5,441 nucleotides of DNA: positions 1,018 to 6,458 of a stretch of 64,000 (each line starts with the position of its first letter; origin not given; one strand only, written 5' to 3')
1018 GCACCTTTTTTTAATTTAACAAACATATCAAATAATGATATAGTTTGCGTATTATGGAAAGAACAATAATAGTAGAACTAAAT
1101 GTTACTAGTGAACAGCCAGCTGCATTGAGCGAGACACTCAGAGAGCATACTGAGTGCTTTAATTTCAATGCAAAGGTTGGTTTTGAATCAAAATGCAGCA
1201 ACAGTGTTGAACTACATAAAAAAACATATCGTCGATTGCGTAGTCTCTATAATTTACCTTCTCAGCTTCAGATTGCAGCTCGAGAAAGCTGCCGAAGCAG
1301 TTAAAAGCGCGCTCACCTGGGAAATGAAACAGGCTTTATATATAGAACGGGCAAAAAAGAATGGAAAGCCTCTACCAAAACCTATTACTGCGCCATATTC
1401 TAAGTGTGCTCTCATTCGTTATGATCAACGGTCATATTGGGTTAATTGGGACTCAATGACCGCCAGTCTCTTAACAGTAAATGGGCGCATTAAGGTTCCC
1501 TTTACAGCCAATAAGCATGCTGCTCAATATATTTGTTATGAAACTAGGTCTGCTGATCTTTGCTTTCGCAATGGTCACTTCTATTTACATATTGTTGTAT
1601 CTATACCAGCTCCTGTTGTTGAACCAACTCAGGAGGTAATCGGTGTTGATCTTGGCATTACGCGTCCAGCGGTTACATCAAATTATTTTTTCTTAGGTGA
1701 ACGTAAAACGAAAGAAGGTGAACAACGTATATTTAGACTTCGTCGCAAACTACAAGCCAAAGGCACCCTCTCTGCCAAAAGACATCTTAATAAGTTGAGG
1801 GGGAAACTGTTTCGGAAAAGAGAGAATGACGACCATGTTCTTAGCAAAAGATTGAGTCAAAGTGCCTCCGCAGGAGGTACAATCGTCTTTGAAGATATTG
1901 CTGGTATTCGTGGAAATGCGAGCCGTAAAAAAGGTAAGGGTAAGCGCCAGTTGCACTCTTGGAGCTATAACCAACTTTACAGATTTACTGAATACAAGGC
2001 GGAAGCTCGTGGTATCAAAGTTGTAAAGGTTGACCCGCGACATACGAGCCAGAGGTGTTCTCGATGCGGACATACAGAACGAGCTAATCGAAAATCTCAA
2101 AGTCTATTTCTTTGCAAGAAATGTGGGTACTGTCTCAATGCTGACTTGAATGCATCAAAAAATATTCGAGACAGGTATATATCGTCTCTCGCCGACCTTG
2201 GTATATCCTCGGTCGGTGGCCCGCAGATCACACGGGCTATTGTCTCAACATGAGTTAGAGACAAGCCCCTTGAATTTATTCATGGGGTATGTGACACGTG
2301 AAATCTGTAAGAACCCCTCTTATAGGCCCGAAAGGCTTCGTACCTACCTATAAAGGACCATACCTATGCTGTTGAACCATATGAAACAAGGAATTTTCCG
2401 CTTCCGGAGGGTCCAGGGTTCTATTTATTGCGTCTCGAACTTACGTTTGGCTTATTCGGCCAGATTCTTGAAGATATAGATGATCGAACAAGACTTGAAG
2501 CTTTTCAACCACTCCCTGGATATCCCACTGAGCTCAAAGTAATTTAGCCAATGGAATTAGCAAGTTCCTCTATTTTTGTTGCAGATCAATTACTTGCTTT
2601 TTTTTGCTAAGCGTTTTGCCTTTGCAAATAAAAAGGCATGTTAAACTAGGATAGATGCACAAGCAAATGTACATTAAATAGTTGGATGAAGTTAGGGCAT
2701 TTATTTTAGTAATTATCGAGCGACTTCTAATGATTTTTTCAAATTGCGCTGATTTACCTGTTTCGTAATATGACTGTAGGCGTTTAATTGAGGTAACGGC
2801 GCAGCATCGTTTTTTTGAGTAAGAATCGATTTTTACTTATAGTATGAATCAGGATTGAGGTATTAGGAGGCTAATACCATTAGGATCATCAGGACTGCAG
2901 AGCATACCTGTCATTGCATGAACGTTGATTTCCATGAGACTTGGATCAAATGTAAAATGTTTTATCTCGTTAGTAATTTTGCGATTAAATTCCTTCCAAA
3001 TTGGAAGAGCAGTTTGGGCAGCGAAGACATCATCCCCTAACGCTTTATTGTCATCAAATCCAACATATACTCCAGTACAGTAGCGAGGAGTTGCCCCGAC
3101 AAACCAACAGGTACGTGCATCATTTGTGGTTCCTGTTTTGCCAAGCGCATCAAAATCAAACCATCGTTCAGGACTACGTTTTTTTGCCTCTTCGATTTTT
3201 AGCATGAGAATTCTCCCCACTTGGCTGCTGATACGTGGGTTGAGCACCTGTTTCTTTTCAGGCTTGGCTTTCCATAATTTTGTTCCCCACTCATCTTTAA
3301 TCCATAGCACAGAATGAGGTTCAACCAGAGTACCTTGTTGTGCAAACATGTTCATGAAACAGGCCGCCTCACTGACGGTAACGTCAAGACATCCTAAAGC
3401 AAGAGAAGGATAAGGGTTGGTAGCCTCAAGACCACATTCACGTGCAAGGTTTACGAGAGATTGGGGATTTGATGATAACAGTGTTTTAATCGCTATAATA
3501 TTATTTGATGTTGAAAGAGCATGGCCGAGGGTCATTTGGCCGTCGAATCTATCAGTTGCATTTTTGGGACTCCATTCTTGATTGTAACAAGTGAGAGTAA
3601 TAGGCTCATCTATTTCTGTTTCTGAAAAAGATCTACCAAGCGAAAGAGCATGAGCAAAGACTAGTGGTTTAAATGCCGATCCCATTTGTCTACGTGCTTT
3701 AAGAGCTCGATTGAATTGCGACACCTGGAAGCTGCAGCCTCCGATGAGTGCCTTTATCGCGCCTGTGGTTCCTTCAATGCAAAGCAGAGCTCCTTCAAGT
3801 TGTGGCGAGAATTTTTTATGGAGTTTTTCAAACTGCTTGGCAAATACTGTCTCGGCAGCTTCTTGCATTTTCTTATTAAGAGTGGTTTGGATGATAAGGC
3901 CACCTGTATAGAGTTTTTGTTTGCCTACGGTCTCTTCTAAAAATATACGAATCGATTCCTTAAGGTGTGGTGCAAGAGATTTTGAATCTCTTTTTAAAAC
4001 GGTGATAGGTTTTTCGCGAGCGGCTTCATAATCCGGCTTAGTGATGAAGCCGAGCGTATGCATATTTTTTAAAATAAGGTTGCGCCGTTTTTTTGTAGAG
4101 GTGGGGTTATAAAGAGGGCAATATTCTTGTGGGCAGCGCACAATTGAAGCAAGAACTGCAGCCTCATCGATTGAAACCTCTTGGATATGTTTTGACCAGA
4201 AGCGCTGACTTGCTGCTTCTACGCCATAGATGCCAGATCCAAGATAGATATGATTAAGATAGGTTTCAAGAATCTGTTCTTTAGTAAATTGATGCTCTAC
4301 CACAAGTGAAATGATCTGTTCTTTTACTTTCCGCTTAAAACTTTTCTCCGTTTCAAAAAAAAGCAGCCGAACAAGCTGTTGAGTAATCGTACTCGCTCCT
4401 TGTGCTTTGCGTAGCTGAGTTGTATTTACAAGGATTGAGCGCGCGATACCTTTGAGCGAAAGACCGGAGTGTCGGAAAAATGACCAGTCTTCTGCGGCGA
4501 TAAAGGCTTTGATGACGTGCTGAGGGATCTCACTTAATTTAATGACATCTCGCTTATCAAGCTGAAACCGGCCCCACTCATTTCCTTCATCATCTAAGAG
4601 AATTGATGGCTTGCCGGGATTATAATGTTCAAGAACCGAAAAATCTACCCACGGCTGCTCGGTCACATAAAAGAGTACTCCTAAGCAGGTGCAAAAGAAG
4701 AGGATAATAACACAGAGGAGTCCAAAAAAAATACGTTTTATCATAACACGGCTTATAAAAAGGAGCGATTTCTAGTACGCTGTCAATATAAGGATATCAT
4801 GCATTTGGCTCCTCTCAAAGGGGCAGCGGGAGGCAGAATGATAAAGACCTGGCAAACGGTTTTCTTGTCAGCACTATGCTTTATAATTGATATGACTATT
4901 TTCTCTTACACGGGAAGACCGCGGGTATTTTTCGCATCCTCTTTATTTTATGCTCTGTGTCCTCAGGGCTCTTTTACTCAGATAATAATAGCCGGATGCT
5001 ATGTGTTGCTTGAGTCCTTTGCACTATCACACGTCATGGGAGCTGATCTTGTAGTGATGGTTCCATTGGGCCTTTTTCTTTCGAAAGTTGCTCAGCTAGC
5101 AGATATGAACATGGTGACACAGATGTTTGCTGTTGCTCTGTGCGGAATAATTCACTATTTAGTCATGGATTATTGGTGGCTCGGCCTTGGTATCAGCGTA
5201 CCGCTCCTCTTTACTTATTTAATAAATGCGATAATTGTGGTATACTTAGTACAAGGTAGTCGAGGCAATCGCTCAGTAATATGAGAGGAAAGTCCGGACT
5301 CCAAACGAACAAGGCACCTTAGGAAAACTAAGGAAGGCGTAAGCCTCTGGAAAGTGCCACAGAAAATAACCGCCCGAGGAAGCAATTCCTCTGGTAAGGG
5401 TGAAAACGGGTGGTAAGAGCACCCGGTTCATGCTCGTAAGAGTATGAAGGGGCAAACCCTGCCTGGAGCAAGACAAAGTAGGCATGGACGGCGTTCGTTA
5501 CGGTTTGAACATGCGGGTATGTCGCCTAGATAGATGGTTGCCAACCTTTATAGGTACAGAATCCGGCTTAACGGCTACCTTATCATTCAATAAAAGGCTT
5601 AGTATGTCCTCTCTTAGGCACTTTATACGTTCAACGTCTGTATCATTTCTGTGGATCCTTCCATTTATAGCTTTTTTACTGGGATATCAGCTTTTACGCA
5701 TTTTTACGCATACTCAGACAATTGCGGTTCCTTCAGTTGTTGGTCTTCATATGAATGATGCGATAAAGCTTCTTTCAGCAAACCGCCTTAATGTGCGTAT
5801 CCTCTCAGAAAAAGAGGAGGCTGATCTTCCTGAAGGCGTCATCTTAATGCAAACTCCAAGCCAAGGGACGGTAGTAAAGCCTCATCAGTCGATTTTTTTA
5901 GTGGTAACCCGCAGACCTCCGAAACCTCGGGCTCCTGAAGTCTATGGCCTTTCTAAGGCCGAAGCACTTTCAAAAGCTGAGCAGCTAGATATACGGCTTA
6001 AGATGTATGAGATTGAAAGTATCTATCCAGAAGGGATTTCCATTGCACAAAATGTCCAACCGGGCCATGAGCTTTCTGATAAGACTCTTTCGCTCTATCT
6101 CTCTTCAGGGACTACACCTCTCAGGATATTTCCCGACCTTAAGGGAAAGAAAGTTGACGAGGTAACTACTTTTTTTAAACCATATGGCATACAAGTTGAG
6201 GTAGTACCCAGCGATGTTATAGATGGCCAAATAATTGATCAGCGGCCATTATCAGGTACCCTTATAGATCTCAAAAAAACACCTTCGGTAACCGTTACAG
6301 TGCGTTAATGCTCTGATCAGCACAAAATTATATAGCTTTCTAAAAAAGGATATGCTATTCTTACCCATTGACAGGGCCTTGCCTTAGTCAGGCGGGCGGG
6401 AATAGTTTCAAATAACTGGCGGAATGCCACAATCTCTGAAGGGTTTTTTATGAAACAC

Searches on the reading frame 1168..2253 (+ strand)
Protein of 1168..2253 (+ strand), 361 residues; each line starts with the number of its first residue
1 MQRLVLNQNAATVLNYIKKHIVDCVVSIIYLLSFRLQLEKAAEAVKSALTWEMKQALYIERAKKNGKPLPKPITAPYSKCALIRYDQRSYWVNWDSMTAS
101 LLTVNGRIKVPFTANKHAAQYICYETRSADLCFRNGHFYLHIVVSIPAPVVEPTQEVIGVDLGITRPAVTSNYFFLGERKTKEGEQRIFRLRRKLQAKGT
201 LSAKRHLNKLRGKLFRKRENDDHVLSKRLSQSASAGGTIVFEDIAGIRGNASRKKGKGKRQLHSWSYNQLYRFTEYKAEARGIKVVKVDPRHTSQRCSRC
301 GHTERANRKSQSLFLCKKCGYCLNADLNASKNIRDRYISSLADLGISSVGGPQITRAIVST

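Call 78: search_protein_families(library=pfam, proteins=[window:1168-2253:+], max_evalue=0.00001)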
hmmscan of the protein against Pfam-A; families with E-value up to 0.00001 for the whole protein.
window:1168-2253:+ (361 aa): 1 family
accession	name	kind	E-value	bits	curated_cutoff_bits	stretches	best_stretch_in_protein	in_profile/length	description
PF07282.18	Cas12f1-like_TNB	-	5.9e-24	84.4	26.3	1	267-333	1-60/60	Cas12f1-like, TNB domain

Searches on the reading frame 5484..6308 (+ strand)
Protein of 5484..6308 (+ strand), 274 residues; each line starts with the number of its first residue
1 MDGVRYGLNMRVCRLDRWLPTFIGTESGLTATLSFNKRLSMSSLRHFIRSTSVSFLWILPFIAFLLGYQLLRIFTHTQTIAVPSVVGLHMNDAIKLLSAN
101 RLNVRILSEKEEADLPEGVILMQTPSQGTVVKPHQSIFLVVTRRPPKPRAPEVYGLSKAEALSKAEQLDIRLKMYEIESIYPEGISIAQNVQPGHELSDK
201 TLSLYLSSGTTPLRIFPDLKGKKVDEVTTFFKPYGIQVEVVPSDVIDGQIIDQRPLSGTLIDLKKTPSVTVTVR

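Call 78: search_protein_families(library=pfam, proteins=[window:5484-6308:+], max_evalue=0.00001)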
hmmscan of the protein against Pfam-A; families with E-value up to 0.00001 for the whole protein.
window:5484-6308:+ (274 aa): 1 family
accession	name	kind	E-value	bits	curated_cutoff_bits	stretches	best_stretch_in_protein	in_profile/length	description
PF03793.24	PASTA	-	1e-26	93.1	23.2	2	81-141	2-62/64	PASTA domain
